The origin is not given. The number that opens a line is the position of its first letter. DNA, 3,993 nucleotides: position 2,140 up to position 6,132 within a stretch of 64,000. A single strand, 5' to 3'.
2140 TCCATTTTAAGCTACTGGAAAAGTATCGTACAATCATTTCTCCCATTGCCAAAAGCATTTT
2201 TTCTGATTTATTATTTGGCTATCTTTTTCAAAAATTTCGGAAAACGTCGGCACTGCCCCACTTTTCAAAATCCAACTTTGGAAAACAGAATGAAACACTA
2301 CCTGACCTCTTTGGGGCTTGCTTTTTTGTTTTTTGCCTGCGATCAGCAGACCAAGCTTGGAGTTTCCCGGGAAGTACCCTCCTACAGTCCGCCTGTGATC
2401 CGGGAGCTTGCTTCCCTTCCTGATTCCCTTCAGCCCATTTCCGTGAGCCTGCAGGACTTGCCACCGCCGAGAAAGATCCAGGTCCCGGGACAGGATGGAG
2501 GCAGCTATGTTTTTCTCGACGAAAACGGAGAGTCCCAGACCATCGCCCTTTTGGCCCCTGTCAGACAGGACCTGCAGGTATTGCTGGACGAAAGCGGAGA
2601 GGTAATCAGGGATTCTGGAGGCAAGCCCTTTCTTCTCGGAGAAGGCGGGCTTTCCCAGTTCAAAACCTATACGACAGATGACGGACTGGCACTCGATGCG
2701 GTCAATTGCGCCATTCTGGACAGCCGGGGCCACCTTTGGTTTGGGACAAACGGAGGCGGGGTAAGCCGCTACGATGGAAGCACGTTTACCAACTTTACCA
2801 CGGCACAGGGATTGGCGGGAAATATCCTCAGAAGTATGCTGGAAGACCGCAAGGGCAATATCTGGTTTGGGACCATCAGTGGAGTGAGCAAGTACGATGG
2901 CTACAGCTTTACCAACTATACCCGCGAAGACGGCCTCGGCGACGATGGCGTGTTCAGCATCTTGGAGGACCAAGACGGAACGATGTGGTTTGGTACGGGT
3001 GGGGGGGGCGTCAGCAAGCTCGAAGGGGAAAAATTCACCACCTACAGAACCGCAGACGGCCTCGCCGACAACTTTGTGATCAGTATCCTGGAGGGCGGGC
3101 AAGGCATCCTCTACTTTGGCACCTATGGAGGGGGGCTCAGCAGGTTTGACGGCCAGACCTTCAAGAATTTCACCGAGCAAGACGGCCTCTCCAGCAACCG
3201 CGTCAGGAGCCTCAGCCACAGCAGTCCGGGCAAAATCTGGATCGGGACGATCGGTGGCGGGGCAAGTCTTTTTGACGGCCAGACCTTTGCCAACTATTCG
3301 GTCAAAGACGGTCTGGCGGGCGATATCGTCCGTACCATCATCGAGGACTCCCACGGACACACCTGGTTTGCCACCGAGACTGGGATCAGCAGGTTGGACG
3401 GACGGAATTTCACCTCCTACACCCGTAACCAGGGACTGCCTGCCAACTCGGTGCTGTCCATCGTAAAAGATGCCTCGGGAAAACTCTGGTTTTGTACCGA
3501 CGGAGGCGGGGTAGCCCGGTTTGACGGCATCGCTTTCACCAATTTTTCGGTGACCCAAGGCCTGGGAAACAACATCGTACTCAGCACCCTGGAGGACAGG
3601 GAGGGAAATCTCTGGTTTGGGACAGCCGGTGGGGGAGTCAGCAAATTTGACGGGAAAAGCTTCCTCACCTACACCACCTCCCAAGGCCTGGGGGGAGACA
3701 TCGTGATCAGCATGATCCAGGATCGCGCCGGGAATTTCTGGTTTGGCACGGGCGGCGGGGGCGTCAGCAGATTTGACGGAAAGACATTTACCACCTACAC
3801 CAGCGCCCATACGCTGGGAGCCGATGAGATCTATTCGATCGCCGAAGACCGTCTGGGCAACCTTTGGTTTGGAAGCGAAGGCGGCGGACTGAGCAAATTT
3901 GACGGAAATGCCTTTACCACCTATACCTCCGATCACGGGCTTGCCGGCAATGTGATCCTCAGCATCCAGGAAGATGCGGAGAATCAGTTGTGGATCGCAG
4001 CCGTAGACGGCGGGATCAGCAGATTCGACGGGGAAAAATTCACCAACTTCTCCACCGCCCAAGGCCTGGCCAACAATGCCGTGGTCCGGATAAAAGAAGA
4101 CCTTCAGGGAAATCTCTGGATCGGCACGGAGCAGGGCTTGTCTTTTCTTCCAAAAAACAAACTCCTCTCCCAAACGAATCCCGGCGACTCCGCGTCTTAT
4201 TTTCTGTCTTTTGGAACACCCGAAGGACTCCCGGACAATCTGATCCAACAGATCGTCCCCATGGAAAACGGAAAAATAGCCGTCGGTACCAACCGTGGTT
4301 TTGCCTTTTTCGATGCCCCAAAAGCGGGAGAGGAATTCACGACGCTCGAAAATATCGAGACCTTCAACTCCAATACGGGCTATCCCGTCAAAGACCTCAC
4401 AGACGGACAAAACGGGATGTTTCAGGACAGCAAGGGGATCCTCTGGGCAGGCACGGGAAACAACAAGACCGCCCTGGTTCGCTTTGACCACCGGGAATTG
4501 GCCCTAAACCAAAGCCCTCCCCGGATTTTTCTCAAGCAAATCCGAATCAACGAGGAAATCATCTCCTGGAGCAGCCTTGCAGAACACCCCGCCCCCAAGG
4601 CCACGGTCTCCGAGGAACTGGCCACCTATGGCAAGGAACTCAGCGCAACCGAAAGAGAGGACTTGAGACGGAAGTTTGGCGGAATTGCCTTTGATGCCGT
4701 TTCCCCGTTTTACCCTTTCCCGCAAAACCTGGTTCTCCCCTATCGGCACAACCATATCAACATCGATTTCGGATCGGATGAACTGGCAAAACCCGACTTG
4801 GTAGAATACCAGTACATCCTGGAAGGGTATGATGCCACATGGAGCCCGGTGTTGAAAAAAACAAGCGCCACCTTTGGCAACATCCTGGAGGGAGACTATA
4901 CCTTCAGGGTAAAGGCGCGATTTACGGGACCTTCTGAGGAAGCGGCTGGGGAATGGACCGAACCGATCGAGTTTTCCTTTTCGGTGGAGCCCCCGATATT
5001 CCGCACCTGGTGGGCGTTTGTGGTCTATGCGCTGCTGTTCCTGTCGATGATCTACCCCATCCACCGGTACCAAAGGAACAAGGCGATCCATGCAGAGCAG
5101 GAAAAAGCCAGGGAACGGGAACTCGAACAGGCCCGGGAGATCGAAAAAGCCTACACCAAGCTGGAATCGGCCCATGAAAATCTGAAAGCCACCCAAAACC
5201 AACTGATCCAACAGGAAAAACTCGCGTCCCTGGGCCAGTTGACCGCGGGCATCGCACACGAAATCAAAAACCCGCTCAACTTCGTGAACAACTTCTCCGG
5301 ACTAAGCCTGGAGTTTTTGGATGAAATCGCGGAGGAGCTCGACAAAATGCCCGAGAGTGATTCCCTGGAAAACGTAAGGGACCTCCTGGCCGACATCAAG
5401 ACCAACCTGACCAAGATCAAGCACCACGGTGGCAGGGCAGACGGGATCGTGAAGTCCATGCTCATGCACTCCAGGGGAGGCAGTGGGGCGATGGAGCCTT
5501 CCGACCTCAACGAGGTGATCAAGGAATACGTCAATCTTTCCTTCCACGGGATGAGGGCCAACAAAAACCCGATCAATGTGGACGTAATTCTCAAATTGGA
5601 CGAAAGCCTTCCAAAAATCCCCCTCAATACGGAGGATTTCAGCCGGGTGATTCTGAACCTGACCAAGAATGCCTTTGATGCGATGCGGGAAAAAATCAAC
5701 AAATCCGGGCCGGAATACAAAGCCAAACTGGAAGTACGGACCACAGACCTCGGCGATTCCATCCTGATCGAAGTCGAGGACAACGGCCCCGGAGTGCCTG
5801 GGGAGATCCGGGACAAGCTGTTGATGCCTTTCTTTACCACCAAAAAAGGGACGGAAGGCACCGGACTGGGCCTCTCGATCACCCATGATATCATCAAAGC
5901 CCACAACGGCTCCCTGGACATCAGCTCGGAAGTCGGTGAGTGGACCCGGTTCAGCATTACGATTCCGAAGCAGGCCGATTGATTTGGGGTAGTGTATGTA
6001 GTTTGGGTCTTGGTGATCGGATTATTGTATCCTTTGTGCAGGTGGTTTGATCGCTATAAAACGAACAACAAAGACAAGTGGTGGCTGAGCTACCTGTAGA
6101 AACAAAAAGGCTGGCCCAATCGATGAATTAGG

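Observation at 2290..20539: Multi-kinase, three-receiver, adenylate-cyclase signalling network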

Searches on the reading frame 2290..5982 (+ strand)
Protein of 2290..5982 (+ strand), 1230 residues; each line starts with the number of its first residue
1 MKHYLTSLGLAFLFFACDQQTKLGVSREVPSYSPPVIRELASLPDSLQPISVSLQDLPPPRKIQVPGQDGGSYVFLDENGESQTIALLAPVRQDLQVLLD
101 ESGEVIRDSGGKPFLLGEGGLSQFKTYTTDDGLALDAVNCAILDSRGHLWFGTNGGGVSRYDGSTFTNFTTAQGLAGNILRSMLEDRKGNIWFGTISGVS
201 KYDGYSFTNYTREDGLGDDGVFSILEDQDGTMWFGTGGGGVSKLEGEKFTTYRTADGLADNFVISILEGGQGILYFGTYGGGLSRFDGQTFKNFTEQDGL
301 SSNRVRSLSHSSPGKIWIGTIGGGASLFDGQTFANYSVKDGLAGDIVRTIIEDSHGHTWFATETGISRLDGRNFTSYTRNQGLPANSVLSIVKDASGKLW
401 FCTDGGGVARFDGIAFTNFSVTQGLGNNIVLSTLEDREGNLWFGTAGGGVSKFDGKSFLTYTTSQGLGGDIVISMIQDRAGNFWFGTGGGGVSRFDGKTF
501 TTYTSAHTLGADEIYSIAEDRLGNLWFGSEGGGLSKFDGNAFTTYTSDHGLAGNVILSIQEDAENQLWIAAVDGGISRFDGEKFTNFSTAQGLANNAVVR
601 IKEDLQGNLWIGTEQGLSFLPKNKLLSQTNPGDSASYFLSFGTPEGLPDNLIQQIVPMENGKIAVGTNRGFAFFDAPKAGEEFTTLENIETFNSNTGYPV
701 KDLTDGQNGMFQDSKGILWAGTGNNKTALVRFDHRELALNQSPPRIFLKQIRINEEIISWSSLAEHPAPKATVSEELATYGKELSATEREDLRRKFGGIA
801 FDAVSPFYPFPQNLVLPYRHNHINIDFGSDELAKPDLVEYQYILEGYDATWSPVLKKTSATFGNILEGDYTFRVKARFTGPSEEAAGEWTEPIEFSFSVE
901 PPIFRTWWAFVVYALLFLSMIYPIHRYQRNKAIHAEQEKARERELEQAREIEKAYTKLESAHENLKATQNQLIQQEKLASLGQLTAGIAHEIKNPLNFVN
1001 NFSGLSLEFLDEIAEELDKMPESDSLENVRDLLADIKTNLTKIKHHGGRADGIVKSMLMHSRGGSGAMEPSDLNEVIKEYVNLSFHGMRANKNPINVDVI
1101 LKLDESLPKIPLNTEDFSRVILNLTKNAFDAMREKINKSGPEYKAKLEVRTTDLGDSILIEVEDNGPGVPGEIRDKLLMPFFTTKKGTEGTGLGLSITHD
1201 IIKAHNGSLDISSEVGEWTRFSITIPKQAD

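Call 4: search_protein_families(library=pfam, proteins=[window:2290-5982:+], max_evalue=0.01)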
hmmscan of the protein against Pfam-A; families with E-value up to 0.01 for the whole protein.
window:2290-5982:+ (1230 aa): 9 families
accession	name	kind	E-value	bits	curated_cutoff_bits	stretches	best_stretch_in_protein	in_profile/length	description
PF07494.17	Reg_prop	-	4.4e-59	189.2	20.4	5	215-237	1-23/24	Two component regulator propeller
PF02518.31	HATPase_c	-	3.5e-23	82.6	26.4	1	1116-1228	5-110/111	Histidine kinase-, DNA gyrase B-, and HSP90-like ATPase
PF07495.19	Y_Y_Y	-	2.2e-07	31.1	26.6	1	834-878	4-48/65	Y_Y_Y domain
PF23748.1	Beta-prop_LRRK2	-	8.8e-06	25.4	26.9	0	296-343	267-314/359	LRRK2 beta propeller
PF00512.31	HisKA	-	1.9e-05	25.1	26.9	1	981-1062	2-62/66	His Kinase A (phospho-acceptor) domain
PF14501.12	HATPase_c_5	-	0.00024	21.4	22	1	1113-1226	2-102/102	GHKL domain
PF04446.17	Thg1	-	0.0014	19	29.2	0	365-382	19-36/130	tRNAHis guanylyltransferase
PF14316.11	DUF4381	-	0.0047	17.7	27.2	1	906-981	20-92/145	Domain of unknown function (DUF4381)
PF22226.1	Mre11_C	-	0.0065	17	27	0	458-475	5-22/44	Mre11 C-terminal Rad50-binding domain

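Call 20: find_related_loci(query=window:2290-5982:+, collection=genome_contigs, flank=10000)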
Query window:2290-5982:+ (1230 aa) in genome_contigs; peptide patterns used: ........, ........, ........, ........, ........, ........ (x = any residue, [..] = any of these).
62 stretches matched a pattern; 34 encode a relative of the query (tblastn E <= 1e-3); 33 distinct loci.
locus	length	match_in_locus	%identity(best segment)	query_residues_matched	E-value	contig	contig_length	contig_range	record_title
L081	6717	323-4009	80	1-1229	0e+0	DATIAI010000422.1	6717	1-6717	MAG TPA_asm: Algoriphagus sp. isolate SMAG_U16260 k141_548992, whole genome shotgun sequence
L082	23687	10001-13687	74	1-1227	0e+0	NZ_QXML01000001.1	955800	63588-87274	Algoriphagus lacus strain N3 N3_scaffold1, whole genome shotgun sequence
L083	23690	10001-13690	69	1-1229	0e+0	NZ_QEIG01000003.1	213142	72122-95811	Algoriphagus sp. AK58 B2G_R1__paired__contig_3, whole genome shotgun sequence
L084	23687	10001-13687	68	1-1227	0e+0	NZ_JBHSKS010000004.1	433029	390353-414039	Algoriphagus aquatilis strain CGMCC 1.7030 spades_K_17_127_4, whole genome shotgun sequence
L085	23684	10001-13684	78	1-1229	0e+0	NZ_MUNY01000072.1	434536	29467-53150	Algoriphagus sp. A40 NODE_1_length_434536_cov_9.67679_ID_1, whole genome shotgun sequence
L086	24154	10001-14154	68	1-1227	0e+0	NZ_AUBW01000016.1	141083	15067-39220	Algoriphagus terrigena DSM 22685 G459DRAFT_scaffold00015.15_C, whole genome shotgun sequence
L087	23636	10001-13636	69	17-1227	0e+0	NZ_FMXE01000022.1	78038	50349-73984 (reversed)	Algoriphagus alkaliphilus strain DSM 22703, whole genome shotgun sequence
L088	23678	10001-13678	67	1-1226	0e+0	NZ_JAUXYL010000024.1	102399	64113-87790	MAG: Algoriphagus sp. isolate C18_concoct.bin.171 C18_k141_407127, whole genome shotgun sequence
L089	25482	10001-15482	64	1-1229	0e+0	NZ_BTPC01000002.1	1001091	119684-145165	Algoriphagus sp. oki45 sequence02, whole genome shotgun sequence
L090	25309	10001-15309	63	1-1228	0e+0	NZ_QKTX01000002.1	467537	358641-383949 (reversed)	Algoriphagus aquaeductus strain T4 Ga0180997_102, whole genome shotgun sequence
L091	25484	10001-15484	67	1-1229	0e+0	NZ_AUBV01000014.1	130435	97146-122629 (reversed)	Algoriphagus mannitolivorans DSM 15301 G458DRAFT_scaffold00012.12_C, whole genome shotgun sequence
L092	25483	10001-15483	64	1-1229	0e+0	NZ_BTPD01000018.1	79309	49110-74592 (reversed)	Algoriphagus confluentis strain NBRC 111222 sequence18, whole genome shotgun sequence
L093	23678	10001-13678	65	1-1226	0e+0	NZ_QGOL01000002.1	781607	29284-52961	Algoriphagus litoralis strain DSL-12 contig2, whole genome shotgun sequence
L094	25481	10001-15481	64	1-1229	0e+0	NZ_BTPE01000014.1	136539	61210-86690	Algoriphagus taiwanensis strain JCM 19755 sequence14, whole genome shotgun sequence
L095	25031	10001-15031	48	5-1228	0e+0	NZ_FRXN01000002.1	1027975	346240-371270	Algoriphagus zhangzhouensis strain DSM 25035, whole genome shotgun sequence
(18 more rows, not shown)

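Call 31: search_protein_families(library=ncbifam, proteins=[window:2290-5982:+], max_evalue=0.0001)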
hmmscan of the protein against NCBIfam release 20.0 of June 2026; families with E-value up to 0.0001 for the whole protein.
window:2290-5982:+ (1230 aa): 66 families (the best 25 are shown)
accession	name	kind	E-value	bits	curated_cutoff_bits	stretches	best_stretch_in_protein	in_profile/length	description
NF008468.0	PRK11360.1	equivalog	2.4e-44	151.7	646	1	966-1228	381-609/616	two-component system sensor histidine kinase AtoS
NF052574.1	HisKinEspCMyxo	equivalog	8.7e-36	123.4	1200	1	943-1227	376-637/785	serine histidine kinase EspC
NF010411.0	PRK13837.1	equivalog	1.4e-34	119.3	647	1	941-1228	410-676/828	two-component system VirA-like sensor kinase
NF038348.1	T2SS_HK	subfamily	4.4e-34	117.8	450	1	937-1226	284-572/574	histidine kinase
NF007688.0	PRK10364.1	equivalog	9.6e-32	110.3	479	1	966-1229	225-453/460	two-component system sensor histidine kinase ZraS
NF047466.1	hybrid_RR_LvrB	exception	1.1e-31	110.3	500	1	949-1227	121-376/377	hybrid histidine kinase/response regulator LvrB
NF046020.1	HisKinCckABruc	equivalog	1.9e-29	102.1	1000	1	965-1228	464-708/868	cell cycle histidine kinase CckA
NF046026.1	HisKinCckACaul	equivalog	4.1e-29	101.2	1000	1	935-1228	257-533/678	cell cycle histidine kinase CckA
NF047497.1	HK_LIC_12097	equivalog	1.7e-27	96.2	500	1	966-1227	135-366/367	LIC_12097 family sensor histidine kinase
NF052573.1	HisKinEspAMyxo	equivalog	4e-27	94.6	1400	1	966-1225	369-609/755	serine histidine kinase EspA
NF010076.0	PRK13557.1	subfamily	4.9e-25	88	631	1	968-1228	150-395/540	histidine kinase famiy protein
NF008293.1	PRK11073.1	equivalog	4.5e-24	85.3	240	1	1093-1226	214-346/349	nitrogen regulation protein NR(II)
NF053867.1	SprKinKinDBac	equivalog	5.4e-24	84.5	775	1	975-1229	280-499/500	sporulation kinase KinD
NF047794.1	HisKinPtgB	equivalog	6.8e-24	84.1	1000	1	946-1215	407-643/656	two-component system sensor histidine kinase PgtB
NF047496.1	HK_LIC11548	equivalog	1.5e-21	76.9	750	1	963-1226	342-588/589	LIC_11548 family sensor histidine kinase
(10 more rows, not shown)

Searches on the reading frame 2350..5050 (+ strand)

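Call 57: search_solved_structures(query=window:2350-5050:+, max_evalue=1e-10)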
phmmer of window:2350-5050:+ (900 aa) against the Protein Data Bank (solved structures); distinct sequences matched with E-value up to 1e-10: 4.
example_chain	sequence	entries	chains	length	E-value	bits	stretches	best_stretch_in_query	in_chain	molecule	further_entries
3v9f_A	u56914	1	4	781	4e-56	193.9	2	110-386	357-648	Two-component system sensor histidine kinase/response regulator, hybrid (One-component sys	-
4a2l_A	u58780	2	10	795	1.9e-47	165.2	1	153-597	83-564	TWO-COMPONENT SYSTEM SENSOR HISTIDINE KINASE/RESPONSE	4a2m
3va6_A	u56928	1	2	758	6.6e-28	100.5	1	402-610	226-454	Two-component system sensor histidine kinase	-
3ott_A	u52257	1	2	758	6.6e-28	100.5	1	402-610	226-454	Two-component system sensor histidine kinase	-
